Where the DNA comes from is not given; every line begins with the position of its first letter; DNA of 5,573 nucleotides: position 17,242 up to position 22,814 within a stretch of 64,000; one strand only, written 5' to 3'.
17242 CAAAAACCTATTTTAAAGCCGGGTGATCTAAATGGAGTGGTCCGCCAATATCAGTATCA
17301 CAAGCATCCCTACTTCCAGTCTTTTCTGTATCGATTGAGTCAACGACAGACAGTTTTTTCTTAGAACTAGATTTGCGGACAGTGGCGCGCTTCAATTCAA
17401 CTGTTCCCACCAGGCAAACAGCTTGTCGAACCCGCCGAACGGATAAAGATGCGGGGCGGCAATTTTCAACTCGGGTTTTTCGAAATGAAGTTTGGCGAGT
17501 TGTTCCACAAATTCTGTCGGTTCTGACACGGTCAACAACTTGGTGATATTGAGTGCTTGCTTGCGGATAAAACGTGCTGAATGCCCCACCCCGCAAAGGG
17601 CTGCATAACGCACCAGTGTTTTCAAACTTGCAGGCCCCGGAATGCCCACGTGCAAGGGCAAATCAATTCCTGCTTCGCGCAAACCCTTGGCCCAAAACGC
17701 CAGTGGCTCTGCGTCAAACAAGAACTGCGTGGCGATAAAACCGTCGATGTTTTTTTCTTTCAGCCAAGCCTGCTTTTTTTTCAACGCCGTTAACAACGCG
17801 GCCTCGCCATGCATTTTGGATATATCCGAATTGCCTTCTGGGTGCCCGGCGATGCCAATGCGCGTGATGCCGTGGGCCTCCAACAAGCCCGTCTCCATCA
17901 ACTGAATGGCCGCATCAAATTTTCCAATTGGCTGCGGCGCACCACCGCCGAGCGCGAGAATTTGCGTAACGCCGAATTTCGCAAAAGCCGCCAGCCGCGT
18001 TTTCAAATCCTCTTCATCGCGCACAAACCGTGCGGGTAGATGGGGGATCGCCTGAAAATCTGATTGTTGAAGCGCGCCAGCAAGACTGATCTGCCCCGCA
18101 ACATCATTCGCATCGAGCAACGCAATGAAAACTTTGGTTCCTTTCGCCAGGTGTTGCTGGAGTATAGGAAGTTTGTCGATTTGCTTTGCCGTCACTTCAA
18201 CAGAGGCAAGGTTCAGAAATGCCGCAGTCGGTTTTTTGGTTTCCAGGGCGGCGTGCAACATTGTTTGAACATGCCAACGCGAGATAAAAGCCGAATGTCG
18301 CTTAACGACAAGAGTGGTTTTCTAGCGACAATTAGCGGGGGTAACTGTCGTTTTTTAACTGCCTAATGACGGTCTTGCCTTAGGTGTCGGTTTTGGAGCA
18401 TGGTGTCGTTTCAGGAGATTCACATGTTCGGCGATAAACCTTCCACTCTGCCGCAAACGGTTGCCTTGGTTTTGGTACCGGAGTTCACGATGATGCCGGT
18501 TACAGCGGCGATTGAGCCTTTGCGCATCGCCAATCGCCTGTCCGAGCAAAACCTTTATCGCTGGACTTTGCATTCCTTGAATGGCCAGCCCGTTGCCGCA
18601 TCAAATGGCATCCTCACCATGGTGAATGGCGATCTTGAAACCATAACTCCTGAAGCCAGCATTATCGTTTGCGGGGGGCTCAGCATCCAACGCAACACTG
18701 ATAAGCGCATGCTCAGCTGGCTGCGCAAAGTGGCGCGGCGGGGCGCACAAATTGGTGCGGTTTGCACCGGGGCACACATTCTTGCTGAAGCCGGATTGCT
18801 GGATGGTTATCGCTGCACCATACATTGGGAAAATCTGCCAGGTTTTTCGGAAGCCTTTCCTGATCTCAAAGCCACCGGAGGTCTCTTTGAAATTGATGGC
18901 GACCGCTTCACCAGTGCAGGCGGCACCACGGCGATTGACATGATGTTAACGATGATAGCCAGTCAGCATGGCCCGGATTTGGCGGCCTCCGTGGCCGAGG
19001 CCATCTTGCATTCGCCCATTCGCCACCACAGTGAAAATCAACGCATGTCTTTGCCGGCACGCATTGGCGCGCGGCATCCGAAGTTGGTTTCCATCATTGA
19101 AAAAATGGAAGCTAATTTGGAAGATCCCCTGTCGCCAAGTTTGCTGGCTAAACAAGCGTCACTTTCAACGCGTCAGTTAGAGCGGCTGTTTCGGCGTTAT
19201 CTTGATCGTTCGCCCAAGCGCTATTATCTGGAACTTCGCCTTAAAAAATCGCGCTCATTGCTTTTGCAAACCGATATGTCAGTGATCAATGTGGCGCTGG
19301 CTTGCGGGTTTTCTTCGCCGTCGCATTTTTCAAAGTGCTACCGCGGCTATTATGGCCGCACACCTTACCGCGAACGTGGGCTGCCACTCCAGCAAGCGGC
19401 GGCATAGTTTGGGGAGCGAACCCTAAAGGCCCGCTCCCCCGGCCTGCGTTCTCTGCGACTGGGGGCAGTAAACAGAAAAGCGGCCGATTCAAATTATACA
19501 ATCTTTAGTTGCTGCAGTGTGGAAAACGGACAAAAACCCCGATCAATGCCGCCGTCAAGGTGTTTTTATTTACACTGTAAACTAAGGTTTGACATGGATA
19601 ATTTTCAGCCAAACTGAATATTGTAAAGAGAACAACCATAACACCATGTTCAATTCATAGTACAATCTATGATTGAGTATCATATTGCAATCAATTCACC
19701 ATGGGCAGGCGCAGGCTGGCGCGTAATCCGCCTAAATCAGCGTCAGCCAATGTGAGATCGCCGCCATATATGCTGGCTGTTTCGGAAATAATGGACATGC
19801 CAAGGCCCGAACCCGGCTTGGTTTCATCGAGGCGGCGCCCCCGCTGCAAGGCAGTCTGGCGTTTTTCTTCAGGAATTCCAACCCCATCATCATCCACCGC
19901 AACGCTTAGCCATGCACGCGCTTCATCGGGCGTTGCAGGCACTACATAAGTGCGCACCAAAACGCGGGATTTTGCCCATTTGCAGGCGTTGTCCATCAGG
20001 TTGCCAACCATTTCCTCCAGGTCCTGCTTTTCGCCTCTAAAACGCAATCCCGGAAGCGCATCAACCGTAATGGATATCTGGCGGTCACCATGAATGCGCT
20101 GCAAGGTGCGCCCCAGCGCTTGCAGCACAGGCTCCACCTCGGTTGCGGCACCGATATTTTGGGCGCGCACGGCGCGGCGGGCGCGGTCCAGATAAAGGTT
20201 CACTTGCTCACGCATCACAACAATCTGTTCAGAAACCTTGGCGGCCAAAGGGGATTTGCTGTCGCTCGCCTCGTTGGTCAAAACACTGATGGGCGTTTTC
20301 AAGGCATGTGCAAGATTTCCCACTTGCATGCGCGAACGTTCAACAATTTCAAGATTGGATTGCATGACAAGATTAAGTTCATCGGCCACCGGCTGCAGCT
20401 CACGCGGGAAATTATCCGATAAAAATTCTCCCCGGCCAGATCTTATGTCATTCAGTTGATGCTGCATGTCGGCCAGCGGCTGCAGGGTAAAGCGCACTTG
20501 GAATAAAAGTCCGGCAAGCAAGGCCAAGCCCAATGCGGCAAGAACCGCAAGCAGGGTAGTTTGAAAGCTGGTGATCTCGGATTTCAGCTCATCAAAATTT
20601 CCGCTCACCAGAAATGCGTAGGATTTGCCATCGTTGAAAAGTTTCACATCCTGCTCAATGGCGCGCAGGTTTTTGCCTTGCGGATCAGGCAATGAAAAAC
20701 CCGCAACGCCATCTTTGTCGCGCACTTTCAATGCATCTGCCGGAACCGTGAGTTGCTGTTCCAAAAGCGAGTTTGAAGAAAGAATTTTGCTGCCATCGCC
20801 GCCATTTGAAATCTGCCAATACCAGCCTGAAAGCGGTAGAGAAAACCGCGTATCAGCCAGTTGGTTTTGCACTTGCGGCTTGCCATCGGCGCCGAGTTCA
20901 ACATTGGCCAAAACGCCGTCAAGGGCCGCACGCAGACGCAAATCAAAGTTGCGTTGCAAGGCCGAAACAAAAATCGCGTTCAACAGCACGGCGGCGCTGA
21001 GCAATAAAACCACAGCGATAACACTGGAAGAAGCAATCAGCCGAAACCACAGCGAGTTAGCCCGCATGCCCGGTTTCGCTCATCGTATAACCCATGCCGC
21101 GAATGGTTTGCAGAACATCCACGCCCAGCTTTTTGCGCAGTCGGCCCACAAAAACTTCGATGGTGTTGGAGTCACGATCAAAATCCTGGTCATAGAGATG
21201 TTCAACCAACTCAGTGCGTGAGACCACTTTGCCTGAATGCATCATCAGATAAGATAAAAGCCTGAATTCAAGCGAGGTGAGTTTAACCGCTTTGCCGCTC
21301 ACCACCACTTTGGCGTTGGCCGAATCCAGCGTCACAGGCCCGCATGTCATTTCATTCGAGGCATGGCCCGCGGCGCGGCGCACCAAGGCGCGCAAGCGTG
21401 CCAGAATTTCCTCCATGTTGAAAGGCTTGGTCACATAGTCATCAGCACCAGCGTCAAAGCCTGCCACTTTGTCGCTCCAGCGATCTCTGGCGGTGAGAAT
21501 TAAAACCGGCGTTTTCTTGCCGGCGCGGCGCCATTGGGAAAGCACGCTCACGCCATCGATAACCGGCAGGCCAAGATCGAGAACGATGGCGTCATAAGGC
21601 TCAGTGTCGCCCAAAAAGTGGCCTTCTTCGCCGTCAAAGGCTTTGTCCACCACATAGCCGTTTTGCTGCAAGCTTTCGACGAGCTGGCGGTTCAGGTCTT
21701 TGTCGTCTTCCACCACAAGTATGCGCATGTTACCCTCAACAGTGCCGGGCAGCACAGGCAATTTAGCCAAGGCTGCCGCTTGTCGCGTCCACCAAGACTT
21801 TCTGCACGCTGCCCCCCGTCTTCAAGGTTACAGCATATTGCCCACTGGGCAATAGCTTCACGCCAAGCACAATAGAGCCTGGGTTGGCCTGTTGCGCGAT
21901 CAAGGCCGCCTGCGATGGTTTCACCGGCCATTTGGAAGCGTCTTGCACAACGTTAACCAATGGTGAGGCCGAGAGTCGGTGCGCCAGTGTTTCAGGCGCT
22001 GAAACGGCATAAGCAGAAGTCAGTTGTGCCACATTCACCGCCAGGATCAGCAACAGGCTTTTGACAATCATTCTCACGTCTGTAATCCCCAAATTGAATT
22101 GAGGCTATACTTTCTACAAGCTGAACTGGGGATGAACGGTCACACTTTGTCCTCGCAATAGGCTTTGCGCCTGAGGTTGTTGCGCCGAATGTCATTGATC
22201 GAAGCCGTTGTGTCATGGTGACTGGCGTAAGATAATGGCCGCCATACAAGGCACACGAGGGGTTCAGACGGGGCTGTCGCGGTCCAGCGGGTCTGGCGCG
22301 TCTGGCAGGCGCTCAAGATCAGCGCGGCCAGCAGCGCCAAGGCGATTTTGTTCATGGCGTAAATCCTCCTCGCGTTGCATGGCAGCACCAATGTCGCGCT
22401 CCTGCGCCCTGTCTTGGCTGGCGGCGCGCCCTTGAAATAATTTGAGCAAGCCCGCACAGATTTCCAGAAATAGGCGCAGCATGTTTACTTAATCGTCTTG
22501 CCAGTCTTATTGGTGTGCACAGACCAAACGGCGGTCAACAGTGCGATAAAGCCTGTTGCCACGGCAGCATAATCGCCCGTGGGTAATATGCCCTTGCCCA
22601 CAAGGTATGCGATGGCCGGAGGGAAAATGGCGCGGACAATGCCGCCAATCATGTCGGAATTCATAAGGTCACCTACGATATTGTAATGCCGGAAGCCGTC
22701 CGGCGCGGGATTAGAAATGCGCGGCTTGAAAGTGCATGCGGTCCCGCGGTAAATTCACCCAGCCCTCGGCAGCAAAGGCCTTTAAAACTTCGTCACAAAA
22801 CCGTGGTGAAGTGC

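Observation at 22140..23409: Complete lysis cassette attached to the GTA structural operon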

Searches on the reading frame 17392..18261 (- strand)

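Call 72: search_protein_families(library=pfam, proteins=[window:17392-18261:-], max_evalue=0.001)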
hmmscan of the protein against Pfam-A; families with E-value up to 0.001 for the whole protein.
window:17392-18261:- (289 aa): 1 family
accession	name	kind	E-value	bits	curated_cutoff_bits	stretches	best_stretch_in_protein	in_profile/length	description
PF02219.23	MTHFR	-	1.5e-11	44.6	24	1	63-226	65-226/287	Methylenetetrahydrofolate reductase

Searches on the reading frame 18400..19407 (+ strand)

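Call 72: search_protein_families(library=pfam, proteins=[window:18400-19407:+], max_evalue=0.001)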
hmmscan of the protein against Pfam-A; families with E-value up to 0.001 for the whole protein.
window:18400-19407:+ (335 aa): 3 families
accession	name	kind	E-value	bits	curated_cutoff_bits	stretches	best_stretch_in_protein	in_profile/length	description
PF12833.13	HTH_18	-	3.5e-24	85.3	33.6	1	249-324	1-76/80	Helix-turn-helix domain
PF00165.29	HTH_AraC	-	6e-15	55.4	26.6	1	289-322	2-37/42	Bacterial regulatory helix-turn-helix proteins, AraC family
PF01965.30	DJ-1_PfpI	-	2e-14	54.2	26.6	1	44-186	20-163/165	DJ-1/PfpI family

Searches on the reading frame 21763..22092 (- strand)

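Call 5: search_protein_families(library=pfam, proteins=[window:21763-22092:-], max_evalue=0.1)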
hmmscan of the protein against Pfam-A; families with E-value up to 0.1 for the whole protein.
window:21763-22092:- (109 aa): 1 family
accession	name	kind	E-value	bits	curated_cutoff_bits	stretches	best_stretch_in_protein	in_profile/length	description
PF16967.11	TcfC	-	0.083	12.9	29.4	1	64-92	24-52/68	E-set like domain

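Call 6: search_protein_families(library=phrogs, proteins=[window:21763-22092:-], max_evalue=0.1)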
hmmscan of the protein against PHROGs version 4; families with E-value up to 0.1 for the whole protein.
window:21763-22092:- (109 aa): 0 families

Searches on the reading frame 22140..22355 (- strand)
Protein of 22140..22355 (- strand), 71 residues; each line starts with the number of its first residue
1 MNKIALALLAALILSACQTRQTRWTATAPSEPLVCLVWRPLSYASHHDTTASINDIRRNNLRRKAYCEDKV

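Call 5: search_protein_families(library=pfam, proteins=[window:22140-22355:-], max_evalue=0.1)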
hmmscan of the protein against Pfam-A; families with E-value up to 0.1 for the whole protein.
window:22140-22355:- (71 aa): 1 family
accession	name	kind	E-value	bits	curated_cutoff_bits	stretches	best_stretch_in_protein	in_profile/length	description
PF08139.17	LPAM_1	-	0.0017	19.1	20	1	1-18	1-18/18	Prokaryotic membrane lipoprotein lipid attachment site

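Call 6: search_protein_families(library=phrogs, proteins=[window:22140-22355:-], max_evalue=0.1)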
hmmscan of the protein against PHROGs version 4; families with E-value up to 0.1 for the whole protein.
window:22140-22355:- (71 aa): 4 families
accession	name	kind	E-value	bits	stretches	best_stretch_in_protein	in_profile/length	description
phrog_1275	-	lysis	0.00041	21.2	1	1-69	5-71/81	Rz-like spanin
phrog_1119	-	moron, auxiliary metabolic gene and host takeover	0.0017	19.7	1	1-60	1-48/78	Cor superinfection exclusion protein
phrog_456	-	lysis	0.029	15.1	1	1-36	10-47/102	Rz-like spanin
phrog_902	-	unknown function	0.064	14.6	1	1-22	8-29/118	-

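Call 78: find_homologous_proteins(query=window:22140-22355:-, max_evalue=0.001)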
Query window:22140-22355:- (71 aa): 2 proteins with E <= 0.001 among 3 candidates.
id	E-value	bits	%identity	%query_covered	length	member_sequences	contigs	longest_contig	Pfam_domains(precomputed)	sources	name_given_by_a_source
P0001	2.2e-40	152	100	100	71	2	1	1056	-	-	-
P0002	1.6e-22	96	68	100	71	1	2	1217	-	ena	-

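Call 79: search_dna_similar(query=window:22140-22355:-, collection=phages, mode=protein, max_rows=20, max_evalue=1)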
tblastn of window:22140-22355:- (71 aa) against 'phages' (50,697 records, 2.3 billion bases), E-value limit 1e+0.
Records with a match: 5; places in all: 5; records where one place covers at least 80% of the query: 0.
Best place of each record, by identity: <60% 5.
By first word of the organism name: Rhizobium 4; Caudoviricetes 1.
By host as written in the record: Rhizobium phaseoli N831 2; - 1; Rhizobium etli T3_14 1; Rhizobium phaseoli N931 1.
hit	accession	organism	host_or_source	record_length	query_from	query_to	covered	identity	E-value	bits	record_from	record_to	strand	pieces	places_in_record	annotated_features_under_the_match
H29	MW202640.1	Caudoviricetes sp.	Manatee Spring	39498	25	69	63%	44.4%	2e-3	40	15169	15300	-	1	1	lipoprotein lppm proteiN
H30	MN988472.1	Rhizobium phage RHph_TM3_14A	Rhizobium etli T3_14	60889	34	68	49%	54.3%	8e-3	38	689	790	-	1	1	none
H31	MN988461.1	Rhizobium phage RHph_TM27A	Rhizobium phaseoli N831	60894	34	68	49%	54.3%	8e-3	38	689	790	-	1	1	none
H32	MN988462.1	Rhizobium phage RHph_TM27B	Rhizobium phaseoli N831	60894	34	68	49%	54.3%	8e-3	38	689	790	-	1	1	none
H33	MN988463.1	Rhizobium phage RHph_TM29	Rhizobium phaseoli N931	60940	34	68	49%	54.3%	8e-3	38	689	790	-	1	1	none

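Call 80: get_annotated_region(hit=H29, flank=2500)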
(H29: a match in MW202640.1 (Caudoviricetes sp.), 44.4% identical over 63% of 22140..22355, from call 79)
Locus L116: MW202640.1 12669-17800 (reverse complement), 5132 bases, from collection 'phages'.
description: Podoviridae sp. isolate ctEw122, complete genome.
organism: Caudoviricetes sp. (NCBI taxid 2832643)
taxonomy: Viruses; Duplodnaviria; Heunggongvirae; Uroviricota; Caudoviricetes
host: -; source: Manatee Spring; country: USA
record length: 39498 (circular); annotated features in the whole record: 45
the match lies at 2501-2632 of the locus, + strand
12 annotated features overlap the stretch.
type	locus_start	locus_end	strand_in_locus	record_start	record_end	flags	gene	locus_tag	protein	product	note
CDS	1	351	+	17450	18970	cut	-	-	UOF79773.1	tail collar domain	-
CDS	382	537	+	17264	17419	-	-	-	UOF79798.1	hypothetical protein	-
CDS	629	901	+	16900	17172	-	-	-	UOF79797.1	cupin 2-like protein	-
CDS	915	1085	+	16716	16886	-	-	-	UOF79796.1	hypothetical protein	-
CDS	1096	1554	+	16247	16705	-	-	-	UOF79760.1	peptidase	-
CDS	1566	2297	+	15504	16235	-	-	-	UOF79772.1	lysozyme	-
CDS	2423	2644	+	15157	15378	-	-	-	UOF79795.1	lipoprotein lppm proteiN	-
CDS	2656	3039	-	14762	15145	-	-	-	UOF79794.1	orF1-encoded proteiN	-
CDS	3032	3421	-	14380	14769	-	-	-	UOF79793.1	type III secretion system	-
CDS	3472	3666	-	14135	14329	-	-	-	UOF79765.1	helix-turn-helix domain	-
CDS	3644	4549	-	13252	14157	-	-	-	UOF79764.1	recombination and repair protein recT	-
CDS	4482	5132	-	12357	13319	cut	-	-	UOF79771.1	exonuclease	-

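Call 81: get_annotated_region(hit=H30, flank=2500)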
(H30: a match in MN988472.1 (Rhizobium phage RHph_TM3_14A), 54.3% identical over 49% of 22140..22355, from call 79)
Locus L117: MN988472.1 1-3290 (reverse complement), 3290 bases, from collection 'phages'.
description: Rhizobium phage RHph_TM3_14A, complete genome.
organism: Rhizobium phage RHph_TM3_14A (NCBI taxid 2509560)
taxonomy: Viruses; Duplodnaviria; Heunggongvirae; Uroviricota; Caudoviricetes
host: Rhizobium etli T3_14; source: agricultural lands; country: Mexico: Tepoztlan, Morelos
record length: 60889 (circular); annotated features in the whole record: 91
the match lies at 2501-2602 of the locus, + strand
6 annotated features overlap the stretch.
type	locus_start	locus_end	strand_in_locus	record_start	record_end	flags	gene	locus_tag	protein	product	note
CDS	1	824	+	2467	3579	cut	-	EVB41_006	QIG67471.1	hypothetical protein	-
CDS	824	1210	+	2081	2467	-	-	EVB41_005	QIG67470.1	hypothetical protein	-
CDS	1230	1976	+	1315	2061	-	-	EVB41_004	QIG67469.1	glycoside hydrolase family 25 protein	GO_function: GO:0003824 - catalytic activity; GO_function: GO:0043169 - cation binding; GO_process: GO:0005975 - ...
CDS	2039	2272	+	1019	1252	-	-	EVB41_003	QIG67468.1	hypothetical protein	-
CDS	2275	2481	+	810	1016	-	-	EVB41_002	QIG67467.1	hypothetical protein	-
CDS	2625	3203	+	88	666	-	-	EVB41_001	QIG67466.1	hypothetical protein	-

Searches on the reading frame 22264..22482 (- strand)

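Call 5: search_protein_families(library=pfam, proteins=[window:22264-22482:-], max_evalue=0.1)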
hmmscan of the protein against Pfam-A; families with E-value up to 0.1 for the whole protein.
window:22264-22482:- (72 aa): 0 families

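Call 6: search_protein_families(library=phrogs, proteins=[window:22264-22482:-], max_evalue=0.1)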
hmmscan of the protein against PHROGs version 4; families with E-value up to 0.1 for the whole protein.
window:22264-22482:- (72 aa): 1 family
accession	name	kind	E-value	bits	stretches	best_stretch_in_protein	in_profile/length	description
phrog_27260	-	unknown function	0.045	14.6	1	7-57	62-112/160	-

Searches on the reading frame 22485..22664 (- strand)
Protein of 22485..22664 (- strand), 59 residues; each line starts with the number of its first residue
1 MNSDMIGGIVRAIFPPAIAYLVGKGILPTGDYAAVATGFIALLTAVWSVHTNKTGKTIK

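Call 5: search_protein_families(library=pfam, proteins=[window:22485-22664:-], max_evalue=0.1)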
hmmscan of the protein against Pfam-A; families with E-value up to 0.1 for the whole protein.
window:22485-22664:- (59 aa): 1 family
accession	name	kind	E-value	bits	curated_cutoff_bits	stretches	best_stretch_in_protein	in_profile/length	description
PF23987.1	Phage_holin_10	-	1.2e-07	32.1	27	1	6-52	4-50/52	Bacteriophage holin Pam3 gp28 family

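Call 6: search_protein_families(library=phrogs, proteins=[window:22485-22664:-], max_evalue=0.1)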
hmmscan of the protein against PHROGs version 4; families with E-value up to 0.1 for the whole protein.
window:22485-22664:- (59 aa): 1 family
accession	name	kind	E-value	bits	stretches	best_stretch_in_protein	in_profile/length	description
phrog_5847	-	lysis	0.019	16.3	1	24-50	30-55/79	holin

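Call 52: search_dna_similar(query=window:22485-22664:-, collection=phages, mode=protein, max_rows=25, max_evalue=0.01)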
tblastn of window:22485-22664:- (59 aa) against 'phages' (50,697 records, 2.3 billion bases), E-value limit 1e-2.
No match.
